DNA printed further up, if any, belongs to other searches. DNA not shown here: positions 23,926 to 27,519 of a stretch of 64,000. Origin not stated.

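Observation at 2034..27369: L-arabinofuranoside utilisation locus with three GH127 paralogs plus GH51, a BNR beta-propeller and an araB-araD-isomerase operon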

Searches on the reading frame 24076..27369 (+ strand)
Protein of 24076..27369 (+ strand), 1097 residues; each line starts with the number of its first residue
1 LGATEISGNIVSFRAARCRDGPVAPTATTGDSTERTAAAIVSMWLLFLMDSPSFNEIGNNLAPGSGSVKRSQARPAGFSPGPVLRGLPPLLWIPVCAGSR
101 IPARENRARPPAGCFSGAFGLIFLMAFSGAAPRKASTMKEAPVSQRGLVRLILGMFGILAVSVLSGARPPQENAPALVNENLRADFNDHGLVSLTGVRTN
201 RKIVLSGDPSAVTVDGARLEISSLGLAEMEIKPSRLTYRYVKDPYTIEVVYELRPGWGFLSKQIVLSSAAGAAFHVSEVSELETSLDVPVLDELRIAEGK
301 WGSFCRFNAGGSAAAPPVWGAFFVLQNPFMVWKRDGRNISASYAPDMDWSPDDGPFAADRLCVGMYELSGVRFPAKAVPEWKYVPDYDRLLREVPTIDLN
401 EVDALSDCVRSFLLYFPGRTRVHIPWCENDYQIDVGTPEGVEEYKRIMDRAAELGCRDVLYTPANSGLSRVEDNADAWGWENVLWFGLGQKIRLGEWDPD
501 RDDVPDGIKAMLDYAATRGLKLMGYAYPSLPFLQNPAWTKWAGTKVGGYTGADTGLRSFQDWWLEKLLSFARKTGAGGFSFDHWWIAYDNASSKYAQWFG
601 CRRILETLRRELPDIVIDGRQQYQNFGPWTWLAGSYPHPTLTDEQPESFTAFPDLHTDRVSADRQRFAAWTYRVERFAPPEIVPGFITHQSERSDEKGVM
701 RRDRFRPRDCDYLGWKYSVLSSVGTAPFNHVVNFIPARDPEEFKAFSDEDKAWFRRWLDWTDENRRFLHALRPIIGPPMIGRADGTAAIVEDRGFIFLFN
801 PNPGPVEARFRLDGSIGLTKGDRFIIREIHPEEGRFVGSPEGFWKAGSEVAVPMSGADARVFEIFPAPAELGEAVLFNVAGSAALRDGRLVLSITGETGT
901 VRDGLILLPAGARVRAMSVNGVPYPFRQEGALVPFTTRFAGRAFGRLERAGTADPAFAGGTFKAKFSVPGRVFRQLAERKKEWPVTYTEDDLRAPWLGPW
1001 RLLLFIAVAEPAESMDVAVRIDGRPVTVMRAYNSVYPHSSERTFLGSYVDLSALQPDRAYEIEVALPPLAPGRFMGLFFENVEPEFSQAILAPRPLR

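Call 6: search_protein_families(library=pfam, proteins=[window:24076-27369:+])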
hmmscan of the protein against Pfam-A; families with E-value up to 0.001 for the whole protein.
window:24076-27369:+ (1097 aa): 0 families

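Call 7: search_protein_families(library=ncbifam, proteins=[window:24076-27369:+], max_evalue=0.01)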
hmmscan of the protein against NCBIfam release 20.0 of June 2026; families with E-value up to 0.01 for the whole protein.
window:24076-27369:+ (1097 aa): 0 families

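Call 8: search_solved_structures(query=window:24076-27369:+, max_evalue=1)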
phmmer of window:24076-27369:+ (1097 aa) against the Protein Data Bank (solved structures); distinct sequences matched with E-value up to 1: 0.

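Call 15: find_homologous_proteins(query=window:24487-27369:+, max_evalue=0.00001)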
Query window:24487-27369:+ (960 aa): 870 proteins with E <= 0.00001 among 8000 candidates; the best 120 are listed.
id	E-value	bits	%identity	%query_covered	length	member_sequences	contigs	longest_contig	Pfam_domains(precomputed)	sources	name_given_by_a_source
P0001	0.0e+0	2237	99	100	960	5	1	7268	-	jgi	jgi:hypothetical protein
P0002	0.0e+0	1929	84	100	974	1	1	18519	-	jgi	jgi:hypothetical protein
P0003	0.0e+0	1837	80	99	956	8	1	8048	-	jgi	jgi:hypothetical protein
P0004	0.0e+0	1812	79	100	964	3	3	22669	-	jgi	jgi:hypothetical protein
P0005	0.0e+0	1772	76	100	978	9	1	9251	-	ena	-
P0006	0.0e+0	1752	76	100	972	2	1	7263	-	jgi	jgi:hypothetical protein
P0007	0.0e+0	1737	77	96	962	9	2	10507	-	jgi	jgi:hypothetical protein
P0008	0.0e+0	1735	75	98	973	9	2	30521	-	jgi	jgi:hypothetical protein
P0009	0.0e+0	1731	74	100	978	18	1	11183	-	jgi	jgi:hypothetical protein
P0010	0.0e+0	1725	75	98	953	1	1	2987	-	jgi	jgi:hypothetical protein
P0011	0.0e+0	1720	73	100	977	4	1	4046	-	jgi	jgi:hypothetical protein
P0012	0.0e+0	1710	75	96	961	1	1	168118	-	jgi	jgi:hypothetical protein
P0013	0.0e+0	1703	76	96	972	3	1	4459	-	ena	-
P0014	0.0e+0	1691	75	96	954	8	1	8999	-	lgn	-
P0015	0.0e+0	1685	74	98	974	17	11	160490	-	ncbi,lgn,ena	ncbi:MAG: hypothetical protein ABR951_01800 [Candidatus Aminicenantales bacterium]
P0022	0.0e+0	1631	71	97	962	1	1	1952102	-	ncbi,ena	-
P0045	0.0e+0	1509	69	95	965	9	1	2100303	-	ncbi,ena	-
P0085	0.0e+0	1453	65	98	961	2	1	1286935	-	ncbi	ncbi:MAG: hypothetical protein ABFD52_11775 [Acidobacteriota bacterium]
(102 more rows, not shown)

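Call 18: search_protein_families(library=pfam, proteins=[window:24487-27369:+], max_evalue=10)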
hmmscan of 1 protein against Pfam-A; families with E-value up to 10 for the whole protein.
window:24487-27369:+ (960 aa): 1 family
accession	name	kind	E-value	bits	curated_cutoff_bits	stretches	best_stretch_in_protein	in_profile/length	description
PF02013.21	CBM_10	-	4.3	8.3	23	0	334-348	19-33/36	Cellulose or protein binding domain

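Call 19: search_solved_structures(query=A1, max_evalue=10)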
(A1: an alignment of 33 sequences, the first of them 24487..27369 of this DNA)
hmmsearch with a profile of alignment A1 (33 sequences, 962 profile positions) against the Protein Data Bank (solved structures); distinct sequences matched with E-value up to 10: 0.

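Call 29: find_encoding_contigs(protein=window:24487-27369:+, flank=10000, max_places=4)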
Protein window:24487-27369:+ (960 aa): no gene with exactly this product is on record in the collection.

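Call 30: find_encoding_contigs(protein=P0022, flank=10000, max_places=2)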
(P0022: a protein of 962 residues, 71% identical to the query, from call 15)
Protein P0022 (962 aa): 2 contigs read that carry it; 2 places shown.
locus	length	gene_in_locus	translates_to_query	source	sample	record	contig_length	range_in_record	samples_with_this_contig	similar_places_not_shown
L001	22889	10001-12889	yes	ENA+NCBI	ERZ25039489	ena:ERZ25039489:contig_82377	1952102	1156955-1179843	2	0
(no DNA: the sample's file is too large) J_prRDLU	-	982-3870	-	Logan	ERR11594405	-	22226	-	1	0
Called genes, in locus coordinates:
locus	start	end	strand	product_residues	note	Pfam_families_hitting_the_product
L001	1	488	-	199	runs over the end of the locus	PF00156:Pribosyltran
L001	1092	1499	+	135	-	PF03061:4HBT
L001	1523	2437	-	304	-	PF13505:OMP_b-brl (weak)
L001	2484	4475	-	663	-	PF00082:Peptidase_S8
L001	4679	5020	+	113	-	PF03061:4HBT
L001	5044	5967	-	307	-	PF13505:OMP_b-brl (weak)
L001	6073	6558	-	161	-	PF12690:BsuPI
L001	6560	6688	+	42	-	-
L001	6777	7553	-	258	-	PF01925:TauE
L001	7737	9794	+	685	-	PF07944:Beta-AFase-like_GH127_cat, PF20736:Glyco_hydro127M, PF20737:Glyco_hydro127C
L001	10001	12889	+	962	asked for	-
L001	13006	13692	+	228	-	PF00392:GntR, PF07729:FCD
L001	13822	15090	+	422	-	PF13412:HTH_24 (weak), PF00480:ROK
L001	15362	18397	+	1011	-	PF13620:CarboxypepD_reg, PF13715:CarbopepD_reg_2, PF25020:TTR_TEN1-4 (faint), PF25183:OMP_b-brl_4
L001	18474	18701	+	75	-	-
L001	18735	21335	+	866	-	PF14498:Glyco_hyd_65N_2, PF22124:Glyco_hydro_95_cat, PF21307:Glyco_hydro_95_C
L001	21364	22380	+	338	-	PF08240:ADH_N, PF13602:ADH_zinc_N_2 (faint), PF00107:ADH_zinc_N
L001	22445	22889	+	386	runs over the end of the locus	PF00465:Fe-ADH, PF13685:Fe-ADH_2 (weak), PF25137:ADH_Fe_C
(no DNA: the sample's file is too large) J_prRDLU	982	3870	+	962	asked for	-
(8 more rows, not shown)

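Call 31: predict_structure(alignment_id=A1)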
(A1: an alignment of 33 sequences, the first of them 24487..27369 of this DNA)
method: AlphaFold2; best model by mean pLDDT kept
length: 960 residues; sequences in the alignment: 33
mean_pLDDT: 78.5   pTM: 0.82
mean pLDDT of the five models: 78.5, 78.4, 78.1, 78.0, 73.4
residues with pLDDT >= 90: 331; 70-90: 384; 50-70: 136; < 50: 109
segments of 3 or more residues with pLDDT < 50: 1-35, 290-293, 338-343, 408-410, 450-453, 484-491, 495-498, 500-518, 553-568, 900-903
pLDDT, mean of each block of 10 residues (from residue 1): 36 42 37 59 94 90 90 89 83 92 88 94 94 79 93 90 90 73 91 90 89 80 93 87 79 91 90 72 69 63 82 84 76 55 53 72 83 88 82 55 51 55 79 85 64 59 76 78 50 49 36 42 71 78 73 48 48 71 84 66 57 83 88 85 86 95 88 91 94 93 92 91 95 92 93 94 92 94 92 93 88 88 93 92 77 66 88 86 94 66 62 92 95 90 88 75
secondary structure, 60 per line:
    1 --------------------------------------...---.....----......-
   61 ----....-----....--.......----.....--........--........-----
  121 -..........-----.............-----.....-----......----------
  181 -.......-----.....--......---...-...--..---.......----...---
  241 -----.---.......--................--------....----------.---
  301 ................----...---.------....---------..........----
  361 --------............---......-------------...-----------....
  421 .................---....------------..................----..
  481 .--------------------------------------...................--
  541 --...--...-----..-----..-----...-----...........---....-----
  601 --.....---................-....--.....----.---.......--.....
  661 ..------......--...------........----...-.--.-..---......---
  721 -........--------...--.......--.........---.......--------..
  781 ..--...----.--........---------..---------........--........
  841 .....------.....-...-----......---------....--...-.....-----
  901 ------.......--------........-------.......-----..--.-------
elements in order (helices of 4 or more, strands of 3 or more residues): E39-41 E45-49 E54-59 E65-68 E74-77 E80-83 E91-95 E98-105 E108-115 E122-131 E137-149 E155-159 E165-170 E182-188 E194-198 E201-206 E210-212 E224-230 E235-237 H250-256 E259-261 H262-274 E283-286 H301-316 E321-323 H334-337 H347-356 H369-380 E384-389 H417-437 E441-444 H457-474 E479-481 H520-538 E548-550 H578-588 E592-595 H603-607 H611-626 H628-631 E634-638 E647-653 E656-662 E669-674 E686-693 E698-700 E712-717 E722-729 E738-740 E743-749 E752-760 E764-770 E779-782 E785-787 E795-802 E823-830 H833-845 H852-856 E866-871 E881-884 E887-889 E891-895 E907-913 E922-929 E937-943

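Call 33: find_encoding_contigs(protein=P0045, flank=10000, max_places=1)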
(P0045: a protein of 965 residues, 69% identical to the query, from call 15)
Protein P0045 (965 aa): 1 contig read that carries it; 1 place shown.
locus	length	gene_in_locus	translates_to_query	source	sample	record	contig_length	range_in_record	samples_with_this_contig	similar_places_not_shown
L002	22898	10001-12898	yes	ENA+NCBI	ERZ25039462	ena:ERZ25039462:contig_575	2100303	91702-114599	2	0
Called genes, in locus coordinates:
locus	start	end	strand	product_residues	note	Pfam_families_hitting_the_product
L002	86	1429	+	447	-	PF02321:OEP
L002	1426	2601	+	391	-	PF25917:BSH_RND, PF25919:BSH_CusB, PF25973:BSH_CzcB (weak), PF25954:Beta-barrel_RND_2 (weak), PF25989:YknX_C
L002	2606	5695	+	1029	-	PF00873:ACR_tran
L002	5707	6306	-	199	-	PF00156:Pribosyltran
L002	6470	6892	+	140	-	PF03061:4HBT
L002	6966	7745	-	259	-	PF01925:TauE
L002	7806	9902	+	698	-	PF07944:Beta-AFase-like_GH127_cat, PF20736:Glyco_hydro127M, PF20737:Glyco_hydro127C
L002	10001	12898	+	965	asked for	-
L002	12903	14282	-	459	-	PF03313:SDH_alpha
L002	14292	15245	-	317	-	PF02423:OCD_Mu_crystall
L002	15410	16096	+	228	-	PF00392:GntR, PF07729:FCD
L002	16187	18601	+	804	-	PF14498:Glyco_hyd_65N_2, PF22124:Glyco_hydro_95_cat, PF21307:Glyco_hydro_95_C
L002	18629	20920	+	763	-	PF00930:DPPIV_N, PF26550:Tricorn_2nd (faint), PF26549:Tricorn_N (faint), PF20434:BD-FAE (faint), PF00326:Peptidase_S9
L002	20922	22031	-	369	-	PF16401:DUF5009 (weak)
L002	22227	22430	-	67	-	-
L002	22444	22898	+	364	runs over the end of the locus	-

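Call 34: find_encoding_contigs(protein=P0085, flank=10000, max_places=1)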
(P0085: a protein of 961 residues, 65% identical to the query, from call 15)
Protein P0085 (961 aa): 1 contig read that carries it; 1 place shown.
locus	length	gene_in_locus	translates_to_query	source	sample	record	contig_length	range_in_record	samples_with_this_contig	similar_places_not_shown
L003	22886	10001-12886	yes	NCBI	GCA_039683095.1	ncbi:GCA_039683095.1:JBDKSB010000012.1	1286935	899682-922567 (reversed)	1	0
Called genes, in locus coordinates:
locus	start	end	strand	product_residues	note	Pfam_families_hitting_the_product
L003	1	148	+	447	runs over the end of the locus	PF02321:OEP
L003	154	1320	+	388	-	PF25917:BSH_RND, PF25919:BSH_CusB, PF25973:BSH_CzcB (weak), PF25954:Beta-barrel_RND_2, PF25989:YknX_C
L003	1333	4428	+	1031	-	PF00873:ACR_tran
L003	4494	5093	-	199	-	PF00156:Pribosyltran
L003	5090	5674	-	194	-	PF08768:THAP4_heme-bd (weak)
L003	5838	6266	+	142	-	PF03061:4HBT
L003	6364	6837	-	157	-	PF12690:BsuPI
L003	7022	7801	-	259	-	PF01925:TauE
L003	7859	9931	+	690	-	PF07944:Beta-AFase-like_GH127_cat, PF20736:Glyco_hydro127M, PF20737:Glyco_hydro127C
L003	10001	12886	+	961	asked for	-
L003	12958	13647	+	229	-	PF00392:GntR, PF07729:FCD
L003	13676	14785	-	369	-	PF16401:DUF5009 (weak)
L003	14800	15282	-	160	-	PF04008:Adenosine_kin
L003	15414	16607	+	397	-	PF04055:Radical_SAM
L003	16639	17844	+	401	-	PF04055:Radical_SAM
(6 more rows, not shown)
